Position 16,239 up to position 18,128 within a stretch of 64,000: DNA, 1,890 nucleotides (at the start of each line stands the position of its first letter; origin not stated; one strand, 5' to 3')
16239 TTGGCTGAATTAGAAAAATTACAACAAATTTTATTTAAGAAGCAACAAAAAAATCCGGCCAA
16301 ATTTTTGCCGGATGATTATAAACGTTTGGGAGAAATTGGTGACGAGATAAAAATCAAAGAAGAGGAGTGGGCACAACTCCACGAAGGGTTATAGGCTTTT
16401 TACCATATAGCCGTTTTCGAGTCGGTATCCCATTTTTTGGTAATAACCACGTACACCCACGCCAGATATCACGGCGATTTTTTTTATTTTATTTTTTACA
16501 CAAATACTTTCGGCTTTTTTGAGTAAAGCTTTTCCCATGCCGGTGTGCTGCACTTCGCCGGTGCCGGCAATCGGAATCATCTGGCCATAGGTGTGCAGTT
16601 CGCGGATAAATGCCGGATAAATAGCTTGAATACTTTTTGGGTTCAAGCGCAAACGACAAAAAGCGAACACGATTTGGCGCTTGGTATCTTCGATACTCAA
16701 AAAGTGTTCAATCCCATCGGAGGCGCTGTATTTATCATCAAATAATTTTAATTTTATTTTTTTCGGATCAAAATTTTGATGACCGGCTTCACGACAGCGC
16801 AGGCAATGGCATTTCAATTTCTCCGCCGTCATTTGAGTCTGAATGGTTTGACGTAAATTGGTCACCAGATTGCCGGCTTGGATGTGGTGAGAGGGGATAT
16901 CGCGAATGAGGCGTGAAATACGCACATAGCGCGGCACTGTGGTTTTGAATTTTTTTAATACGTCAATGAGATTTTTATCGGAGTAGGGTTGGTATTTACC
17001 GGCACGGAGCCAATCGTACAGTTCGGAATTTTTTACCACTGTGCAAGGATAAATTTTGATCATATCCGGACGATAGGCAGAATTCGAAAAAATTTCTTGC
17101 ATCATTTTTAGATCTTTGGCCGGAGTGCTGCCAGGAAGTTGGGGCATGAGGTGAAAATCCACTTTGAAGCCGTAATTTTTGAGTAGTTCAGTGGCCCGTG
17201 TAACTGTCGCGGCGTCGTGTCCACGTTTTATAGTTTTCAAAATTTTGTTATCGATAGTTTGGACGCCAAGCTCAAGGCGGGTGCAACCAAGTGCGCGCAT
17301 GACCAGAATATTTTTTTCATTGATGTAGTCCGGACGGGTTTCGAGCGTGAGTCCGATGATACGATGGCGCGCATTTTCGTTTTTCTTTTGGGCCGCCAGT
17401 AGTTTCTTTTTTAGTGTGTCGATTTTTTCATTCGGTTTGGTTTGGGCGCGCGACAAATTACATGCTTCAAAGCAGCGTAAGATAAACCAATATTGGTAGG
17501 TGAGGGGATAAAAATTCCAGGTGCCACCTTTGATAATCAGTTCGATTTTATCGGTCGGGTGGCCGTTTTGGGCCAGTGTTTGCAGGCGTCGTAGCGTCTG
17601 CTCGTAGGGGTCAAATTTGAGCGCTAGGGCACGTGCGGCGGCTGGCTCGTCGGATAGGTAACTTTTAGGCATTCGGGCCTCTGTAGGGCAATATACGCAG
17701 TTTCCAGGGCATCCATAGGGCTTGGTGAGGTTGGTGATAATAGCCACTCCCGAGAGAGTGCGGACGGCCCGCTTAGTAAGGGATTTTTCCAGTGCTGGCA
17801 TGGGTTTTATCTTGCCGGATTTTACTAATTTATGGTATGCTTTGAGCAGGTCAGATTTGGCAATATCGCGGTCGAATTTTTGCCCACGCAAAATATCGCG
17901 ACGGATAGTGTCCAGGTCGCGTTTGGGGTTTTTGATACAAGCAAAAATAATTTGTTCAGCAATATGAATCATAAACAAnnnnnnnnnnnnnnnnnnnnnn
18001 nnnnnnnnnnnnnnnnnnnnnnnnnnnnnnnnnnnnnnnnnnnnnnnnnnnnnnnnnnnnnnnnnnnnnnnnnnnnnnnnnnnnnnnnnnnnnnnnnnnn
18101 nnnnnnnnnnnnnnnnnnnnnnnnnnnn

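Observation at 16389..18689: Divergently arranged Elp3 (radical SAM + GNAT) and Trm9/ALKBH8-like methyltransferase: an Elongator-type mcm5U34-like tRNA wobble modification pathway in a bacterium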

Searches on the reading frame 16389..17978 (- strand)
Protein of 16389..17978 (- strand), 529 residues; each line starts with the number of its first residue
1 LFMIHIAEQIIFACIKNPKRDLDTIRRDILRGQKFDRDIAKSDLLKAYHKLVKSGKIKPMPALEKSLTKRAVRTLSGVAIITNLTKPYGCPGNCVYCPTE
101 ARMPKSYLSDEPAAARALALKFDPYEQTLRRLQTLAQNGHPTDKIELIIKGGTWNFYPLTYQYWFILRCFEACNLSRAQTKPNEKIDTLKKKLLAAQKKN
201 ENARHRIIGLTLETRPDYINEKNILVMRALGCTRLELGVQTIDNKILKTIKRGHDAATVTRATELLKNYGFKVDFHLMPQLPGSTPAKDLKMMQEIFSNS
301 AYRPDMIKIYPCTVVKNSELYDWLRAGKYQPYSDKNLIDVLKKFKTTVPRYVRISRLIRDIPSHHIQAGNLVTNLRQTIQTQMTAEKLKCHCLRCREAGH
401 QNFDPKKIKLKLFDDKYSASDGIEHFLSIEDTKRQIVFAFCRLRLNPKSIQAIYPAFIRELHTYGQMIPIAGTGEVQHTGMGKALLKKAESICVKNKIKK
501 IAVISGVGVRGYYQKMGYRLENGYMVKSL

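Call 3: search_protein_families(library=pfam, proteins=[window:16389-17978:-], max_evalue=0.01)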
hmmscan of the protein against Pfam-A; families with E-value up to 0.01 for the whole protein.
window:16389-17978:- (529 aa): 4 families
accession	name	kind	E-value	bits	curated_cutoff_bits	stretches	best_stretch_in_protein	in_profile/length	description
PF16199.10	Radical_SAM_C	-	1.1e-20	74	31.9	1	304-383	1-83/85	Radical_SAM C-terminal domain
PF04055.27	Radical_SAM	-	1e-16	62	29.5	1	88-287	5-157/166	Radical SAM superfamily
PF13673.13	Acetyltransf_10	-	5.7e-05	23.5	23.6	1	475-519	62-108/128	Acetyltransferase (GNAT) domain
PF00583.31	Acetyltransf_1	-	0.0014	19.4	20.7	1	421-518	30-116/116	Acetyltransferase (GNAT) family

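Call 4: search_protein_families(library=ncbifam, proteins=[window:16389-17978:-], max_evalue=0.01)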
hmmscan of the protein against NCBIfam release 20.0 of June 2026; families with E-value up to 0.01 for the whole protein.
window:16389-17978:- (529 aa): 25 families
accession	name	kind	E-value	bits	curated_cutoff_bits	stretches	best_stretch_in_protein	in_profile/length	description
TIGR01211.1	ELP3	subfamily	4.2e-161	537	350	1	18-529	13-522/522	tRNA uridine(34) 5-carboxymethylaminomethyl modification radical SAM/GNAT enzyme Elp3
TIGR01212.1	TIGR01212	equivalog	2.8e-21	75.9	180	1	204-379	106-282/302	tRNA modification radical SAM protein MnmL/YtqA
TIGR04013.1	B12_SAM_MJ_1487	hypoth_equivalog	4.5e-12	45.5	251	1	192-296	225-333/382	TIGR04013 family B12-binding domain/radical SAM domain-containing protein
TIGR00539.1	hemN_rel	equivalog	5.2e-12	45.5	205.4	1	192-322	72-199/361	radical SAM family heme chaperone HemW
NF006067.1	PRK08208.1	equivalog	5.5e-12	45.4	380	1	192-321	109-236/427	STM4012 family radical SAM protein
TIGR03994.1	rSAM_HemZ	equivalog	2.2e-11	43.5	321.4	1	205-336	170-298/401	coproporphyrinogen dehydrogenase HemZ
NF006060.0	PRK08207.1-3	equivalog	2.6e-09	36.4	653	1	207-344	240-377/477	coproporphyrinogen III oxidase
NF004567.0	PRK05904.1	equivalog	8.6e-09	35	355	1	188-291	73-173/353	coproporphyrinogen III oxidase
TIGR01210.1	TIGR01210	equivalog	2.1e-08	33.8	212.15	1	205-348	101-246/313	archaeosine biosynthesis radical SAM protein RaSEA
NF006066.0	PRK08207.2-5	equivalog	2.1e-08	33.3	1117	1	211-317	284-389/518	coproporphyrinogen III oxidase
TIGR00538.1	hemN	equivalog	3.3e-08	32.8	324.95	1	208-310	138-238/454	oxygen-independent coproporphyrinogen III oxidase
NF005133.0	PRK06582.1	equivalog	7.4e-08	31.8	597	1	209-330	99-217/390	coproporphyrinogen III oxidase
TIGR04107.1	rSAM_HutW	equivalog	3.5e-07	29.4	400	1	210-333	130-251/419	heme anaerobic degradation radical SAM methyltransferase ChuW/HutW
NF006062.0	PRK08207.1-5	equivalog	3.7e-07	29.4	1007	1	210-321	242-352/476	coproporphyrinogen III oxidase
NF006064.0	PRK08207.2-2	equivalog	5.6e-07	28.9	504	1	209-321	237-347/465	coproporphyrinogen III oxidase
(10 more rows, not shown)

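Call 7: search_solved_structures(query=window:16389-17978:-, max_evalue=0.001, show_alignments=1)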
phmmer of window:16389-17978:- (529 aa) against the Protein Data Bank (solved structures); distinct sequences matched with E-value up to 0.001: 9.
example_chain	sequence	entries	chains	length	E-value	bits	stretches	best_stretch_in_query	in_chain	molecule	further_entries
6iaz_A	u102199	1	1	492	1.1e-117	396.9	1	65-529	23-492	Histone acetyltransferase, ELP3 family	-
6iad_A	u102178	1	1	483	1.3e-117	396.6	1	66-529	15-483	Histone acetyltransferase, ELP3 family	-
6ia8_A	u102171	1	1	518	1.3e-117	396.6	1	64-529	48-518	Histone acetyltransferase, ELP3 family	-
5l7j_A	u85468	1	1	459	5.3e-105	355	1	69-528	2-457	ELP3 family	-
6ia6_A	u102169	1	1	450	5.2e-100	338.5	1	67-528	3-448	ELP3 family, ELP3 family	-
5l7l_A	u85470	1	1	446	6.2e-99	335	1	69-528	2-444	ELP3 family, ELP3 family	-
8ptx_C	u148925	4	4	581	3e-88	299.8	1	63-529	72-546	Elongator complex protein 3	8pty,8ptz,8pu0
8avg_C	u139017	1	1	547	4.1e-86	292.7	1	66-529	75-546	Elongator complex protein 3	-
6qk7_C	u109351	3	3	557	1.5e-82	281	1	66-527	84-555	Elongator complex protein 3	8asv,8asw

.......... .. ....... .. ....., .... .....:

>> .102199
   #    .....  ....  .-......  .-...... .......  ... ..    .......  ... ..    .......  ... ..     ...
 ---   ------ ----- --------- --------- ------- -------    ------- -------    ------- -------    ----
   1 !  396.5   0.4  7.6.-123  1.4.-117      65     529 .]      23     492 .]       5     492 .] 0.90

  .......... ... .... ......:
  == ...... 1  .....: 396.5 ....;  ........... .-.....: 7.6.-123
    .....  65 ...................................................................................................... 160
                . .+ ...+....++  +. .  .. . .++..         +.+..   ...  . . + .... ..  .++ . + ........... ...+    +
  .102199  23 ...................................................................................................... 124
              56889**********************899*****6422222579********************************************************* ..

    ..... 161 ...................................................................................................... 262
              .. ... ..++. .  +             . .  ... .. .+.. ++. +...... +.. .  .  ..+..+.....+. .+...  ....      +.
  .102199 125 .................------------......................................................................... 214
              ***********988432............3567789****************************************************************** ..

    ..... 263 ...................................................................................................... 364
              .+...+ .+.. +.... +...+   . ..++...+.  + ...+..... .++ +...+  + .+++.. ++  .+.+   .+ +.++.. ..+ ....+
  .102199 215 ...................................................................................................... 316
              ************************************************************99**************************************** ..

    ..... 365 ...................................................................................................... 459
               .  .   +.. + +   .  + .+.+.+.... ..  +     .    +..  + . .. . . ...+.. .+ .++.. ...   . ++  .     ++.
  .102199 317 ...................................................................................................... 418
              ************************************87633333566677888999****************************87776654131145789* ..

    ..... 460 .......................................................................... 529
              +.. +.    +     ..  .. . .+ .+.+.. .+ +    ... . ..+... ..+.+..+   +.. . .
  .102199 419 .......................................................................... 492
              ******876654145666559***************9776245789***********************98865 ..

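Call 52: find_related_loci(query=window:16389-17972:-, collection=metagenome_contigs, flank=4000)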
Query window:16389-17972:- (527 aa) in metagenome_contigs; peptide patterns used: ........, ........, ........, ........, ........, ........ (x = any residue, [..] = any of these).
177 stretches matched a pattern; 8 encode a relative of the query (tblastn E <= 1e-3); 8 distinct loci.
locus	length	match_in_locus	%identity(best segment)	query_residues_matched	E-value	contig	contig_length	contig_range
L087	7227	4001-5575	89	3-527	0e+0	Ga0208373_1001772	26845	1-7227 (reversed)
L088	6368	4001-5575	88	3-527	0e+0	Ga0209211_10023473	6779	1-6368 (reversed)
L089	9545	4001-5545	65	2-527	0e+0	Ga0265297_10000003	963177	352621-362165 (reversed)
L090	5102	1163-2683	48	23-525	3e-154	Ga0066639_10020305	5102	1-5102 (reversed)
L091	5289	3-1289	50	101-525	4e-130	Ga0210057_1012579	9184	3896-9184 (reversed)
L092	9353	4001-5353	46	67-527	2e-128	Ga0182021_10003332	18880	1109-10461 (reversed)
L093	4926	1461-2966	38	67-524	1e-103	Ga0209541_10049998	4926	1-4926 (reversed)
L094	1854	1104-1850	43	37-297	5e-72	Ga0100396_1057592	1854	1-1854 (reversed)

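Call 54: list_cluster_members(proteins=[P0001, window:16389-17972:-, window:16389-17978:-])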
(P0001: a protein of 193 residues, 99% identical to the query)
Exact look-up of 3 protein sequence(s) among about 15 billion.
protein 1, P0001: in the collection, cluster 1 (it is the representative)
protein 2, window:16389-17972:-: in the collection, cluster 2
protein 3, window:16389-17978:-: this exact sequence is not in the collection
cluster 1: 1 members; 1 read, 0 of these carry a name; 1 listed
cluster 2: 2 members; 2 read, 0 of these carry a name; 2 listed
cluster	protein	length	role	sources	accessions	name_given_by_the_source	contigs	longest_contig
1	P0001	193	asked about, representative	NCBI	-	-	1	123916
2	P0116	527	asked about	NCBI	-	-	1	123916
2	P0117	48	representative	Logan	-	-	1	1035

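Call 64: find_homologous_proteins(query=window:16389-17972:-, max_evalue=1e-60)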
Query window:16389-17972:- (527 aa): 7992 proteins with E <= 1e-60 among 8000 candidates; the best 120 are listed.
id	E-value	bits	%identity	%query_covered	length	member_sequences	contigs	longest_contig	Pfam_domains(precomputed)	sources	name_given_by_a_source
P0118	0.0e+0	1089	89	100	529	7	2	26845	PF13673.14,PF16199.11,PF04055.28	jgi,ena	-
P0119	0.0e+0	1041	84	100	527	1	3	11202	PF16199.11,PF04055.28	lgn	-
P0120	3.2e-249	846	68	100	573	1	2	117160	PF16199.11,PF04055.28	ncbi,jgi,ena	ncbi:MAG: tRNA uridine(34) 5-carboxymethylaminomethyl modification radical SAM/GNAT enzyme Elp3 [Can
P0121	1.9e-239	813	66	100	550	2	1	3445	PF16199.11,PF04055.28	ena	-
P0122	2.3e-236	803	65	100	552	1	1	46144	PF16199.11,PF04055.28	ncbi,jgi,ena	ncbi:MAG: tRNA uridine(34) 5-carboxymethylaminomethyl modification radical SAM/GNAT enzyme Elp3 [Can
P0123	4.2e-229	779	65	100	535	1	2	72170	PF13673.14,PF16199.11,PF04055.28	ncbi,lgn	-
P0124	5.3e-229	779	63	99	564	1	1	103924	PF13673.14,PF16199.11,PF04055.28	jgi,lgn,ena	-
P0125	5.2e-228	776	65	100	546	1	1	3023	PF16199.11,PF04055.28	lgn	-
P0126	6.0e-228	776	65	100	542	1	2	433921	PF16199.11,PF04055.28,PF00583.32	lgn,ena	-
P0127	2.1e-227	774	66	99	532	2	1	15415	PF16199.11,PF04055.28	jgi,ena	-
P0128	6.0e-227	772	66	100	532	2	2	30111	PF16199.11,PF04055.28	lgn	-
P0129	8.3e-227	772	66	97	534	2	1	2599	PF13673.14,PF16199.11,PF04055.28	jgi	jgi:elongator complex protein 3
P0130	8.6e-227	772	65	100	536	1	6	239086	PF16199.11,PF04055.28,PF00583.32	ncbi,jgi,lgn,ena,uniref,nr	ncbi:MAG: Histone acetyltransferase [Candidatus Magasanikbacteria bacterium GW2011_GWA2_37_8]|uniref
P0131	2.0e-225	767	65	100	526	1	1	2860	PF16199.11,PF04055.28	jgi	jgi:elongator complex protein 3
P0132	2.1e-225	767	60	100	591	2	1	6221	PF13673.14,PF16199.11,PF04055.28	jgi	-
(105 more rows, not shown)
